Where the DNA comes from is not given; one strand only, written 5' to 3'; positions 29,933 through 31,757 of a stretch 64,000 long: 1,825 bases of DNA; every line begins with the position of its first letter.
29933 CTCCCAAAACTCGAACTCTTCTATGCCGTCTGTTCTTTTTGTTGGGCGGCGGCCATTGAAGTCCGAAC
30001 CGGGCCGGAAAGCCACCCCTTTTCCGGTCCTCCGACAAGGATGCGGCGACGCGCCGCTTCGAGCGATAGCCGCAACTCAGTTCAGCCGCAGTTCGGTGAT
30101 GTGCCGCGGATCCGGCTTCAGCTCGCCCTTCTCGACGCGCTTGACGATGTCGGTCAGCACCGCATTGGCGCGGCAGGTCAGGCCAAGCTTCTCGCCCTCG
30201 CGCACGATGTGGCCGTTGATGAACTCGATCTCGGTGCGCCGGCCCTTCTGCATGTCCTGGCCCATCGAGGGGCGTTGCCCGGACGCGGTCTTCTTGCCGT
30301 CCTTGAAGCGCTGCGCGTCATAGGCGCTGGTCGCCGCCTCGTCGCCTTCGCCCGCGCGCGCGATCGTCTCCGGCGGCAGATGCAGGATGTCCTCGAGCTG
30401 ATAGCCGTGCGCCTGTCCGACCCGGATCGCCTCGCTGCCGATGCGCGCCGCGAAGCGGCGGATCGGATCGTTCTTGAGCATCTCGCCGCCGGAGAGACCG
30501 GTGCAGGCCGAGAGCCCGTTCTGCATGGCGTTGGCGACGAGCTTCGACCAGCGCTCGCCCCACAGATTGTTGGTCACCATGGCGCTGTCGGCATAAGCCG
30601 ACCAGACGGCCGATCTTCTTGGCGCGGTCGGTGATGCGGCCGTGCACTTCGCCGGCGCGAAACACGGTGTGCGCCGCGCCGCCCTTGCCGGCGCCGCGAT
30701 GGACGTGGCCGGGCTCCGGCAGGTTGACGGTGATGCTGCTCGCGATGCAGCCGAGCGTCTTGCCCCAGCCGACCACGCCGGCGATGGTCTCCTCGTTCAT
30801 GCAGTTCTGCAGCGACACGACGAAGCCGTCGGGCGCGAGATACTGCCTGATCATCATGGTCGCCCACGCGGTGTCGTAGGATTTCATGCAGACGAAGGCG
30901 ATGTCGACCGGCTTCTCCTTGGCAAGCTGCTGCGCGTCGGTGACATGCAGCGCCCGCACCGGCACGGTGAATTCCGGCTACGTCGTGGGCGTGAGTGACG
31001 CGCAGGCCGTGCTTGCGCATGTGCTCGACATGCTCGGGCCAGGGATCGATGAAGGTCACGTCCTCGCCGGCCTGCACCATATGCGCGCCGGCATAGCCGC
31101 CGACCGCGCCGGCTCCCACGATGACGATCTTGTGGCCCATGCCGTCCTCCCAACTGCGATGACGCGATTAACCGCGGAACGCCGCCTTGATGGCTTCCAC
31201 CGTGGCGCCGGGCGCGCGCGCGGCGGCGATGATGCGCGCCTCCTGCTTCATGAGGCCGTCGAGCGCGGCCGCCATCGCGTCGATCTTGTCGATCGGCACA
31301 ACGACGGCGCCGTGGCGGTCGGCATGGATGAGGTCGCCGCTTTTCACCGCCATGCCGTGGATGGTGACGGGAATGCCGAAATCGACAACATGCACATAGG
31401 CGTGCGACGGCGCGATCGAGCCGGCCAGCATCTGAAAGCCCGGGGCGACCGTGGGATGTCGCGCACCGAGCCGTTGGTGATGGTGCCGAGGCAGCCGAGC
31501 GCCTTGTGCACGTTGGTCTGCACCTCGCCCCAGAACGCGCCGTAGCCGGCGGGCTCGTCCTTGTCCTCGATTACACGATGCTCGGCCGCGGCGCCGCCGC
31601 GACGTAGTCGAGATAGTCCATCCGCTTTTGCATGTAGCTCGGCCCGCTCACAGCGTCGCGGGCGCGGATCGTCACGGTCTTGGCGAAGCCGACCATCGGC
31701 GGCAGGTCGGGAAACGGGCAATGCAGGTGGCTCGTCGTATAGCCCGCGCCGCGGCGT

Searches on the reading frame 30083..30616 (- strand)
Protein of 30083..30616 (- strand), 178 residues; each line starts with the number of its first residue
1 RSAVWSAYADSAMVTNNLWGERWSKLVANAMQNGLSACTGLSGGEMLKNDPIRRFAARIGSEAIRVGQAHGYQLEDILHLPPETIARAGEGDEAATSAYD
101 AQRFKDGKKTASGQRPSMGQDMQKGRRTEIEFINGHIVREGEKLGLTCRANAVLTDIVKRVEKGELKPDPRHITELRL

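Call 88: search_protein_families(library=pfam, max_evalue=0.001, proteins=[window:30083-30616:-])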
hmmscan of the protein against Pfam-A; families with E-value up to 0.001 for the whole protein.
window:30083-30616:- (178 aa): 1 family
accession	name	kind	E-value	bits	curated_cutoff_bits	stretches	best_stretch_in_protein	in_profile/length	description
PF08546.17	ApbA_C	-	5.8e-28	98.2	22.7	1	17-162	1-125/125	Ketopantoate reductase PanE/ApbA C terminal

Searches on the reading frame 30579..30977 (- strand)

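Call 88: search_protein_families(library=pfam, max_evalue=0.001, proteins=[window:30579-30977:-])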
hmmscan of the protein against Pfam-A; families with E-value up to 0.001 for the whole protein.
window:30579-30977:- (133 aa): 1 family
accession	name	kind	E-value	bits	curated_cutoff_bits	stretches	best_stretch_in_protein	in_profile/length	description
PF02558.23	ApbA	-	1.2e-11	44.9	22.2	1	14-95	59-139/150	Ketopantoate reductase PanE/ApbA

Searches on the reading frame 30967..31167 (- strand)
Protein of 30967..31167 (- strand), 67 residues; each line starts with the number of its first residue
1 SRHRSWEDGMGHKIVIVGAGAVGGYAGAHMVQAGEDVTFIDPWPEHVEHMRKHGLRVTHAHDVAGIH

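Call 88: search_protein_families(library=pfam, max_evalue=0.001, proteins=[window:30967-31167:-])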
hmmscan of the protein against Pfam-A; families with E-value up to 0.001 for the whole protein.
window:30967-31167:- (67 aa): 3 families
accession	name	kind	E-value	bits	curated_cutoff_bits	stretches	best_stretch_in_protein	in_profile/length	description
PF02558.23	ApbA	-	9.5e-14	51.7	22.2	1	14-61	1-47/150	Ketopantoate reductase PanE/ApbA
PF02254.24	TrkA_N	-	3.3e-06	27.8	23.8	1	14-60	1-47/116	TrkA-N domain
PF03721.20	UDPG_MGDP_dh_N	-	1.3e-05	25.3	27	1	13-59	2-48/187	UDP-glucose/GDP-mannose dehydrogenase family, NAD binding domain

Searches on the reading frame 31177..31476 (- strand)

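Call 88: search_protein_families(library=pfam, max_evalue=0.001, proteins=[window:31177-31476:-])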
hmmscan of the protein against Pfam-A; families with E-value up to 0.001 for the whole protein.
window:31177-31476:- (100 aa): 1 family
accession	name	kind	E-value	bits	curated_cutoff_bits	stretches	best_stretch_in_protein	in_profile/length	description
PF03737.21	RraA-like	-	7.7e-06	26.6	24.5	1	14-59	106-152/152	Aldolase/RraA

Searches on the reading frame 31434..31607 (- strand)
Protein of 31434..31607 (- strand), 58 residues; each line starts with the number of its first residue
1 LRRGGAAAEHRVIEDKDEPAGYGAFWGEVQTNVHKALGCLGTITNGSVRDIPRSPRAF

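Call 88: search_protein_families(library=pfam, max_evalue=0.001, proteins=[window:31434-31607:-])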
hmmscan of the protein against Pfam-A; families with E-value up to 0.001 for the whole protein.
window:31434-31607:- (58 aa): 1 family
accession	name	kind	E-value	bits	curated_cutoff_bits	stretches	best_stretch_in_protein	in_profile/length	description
PF03737.21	RraA-like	-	4.2e-05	24.2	24.5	1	21-52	68-99/152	Aldolase/RraA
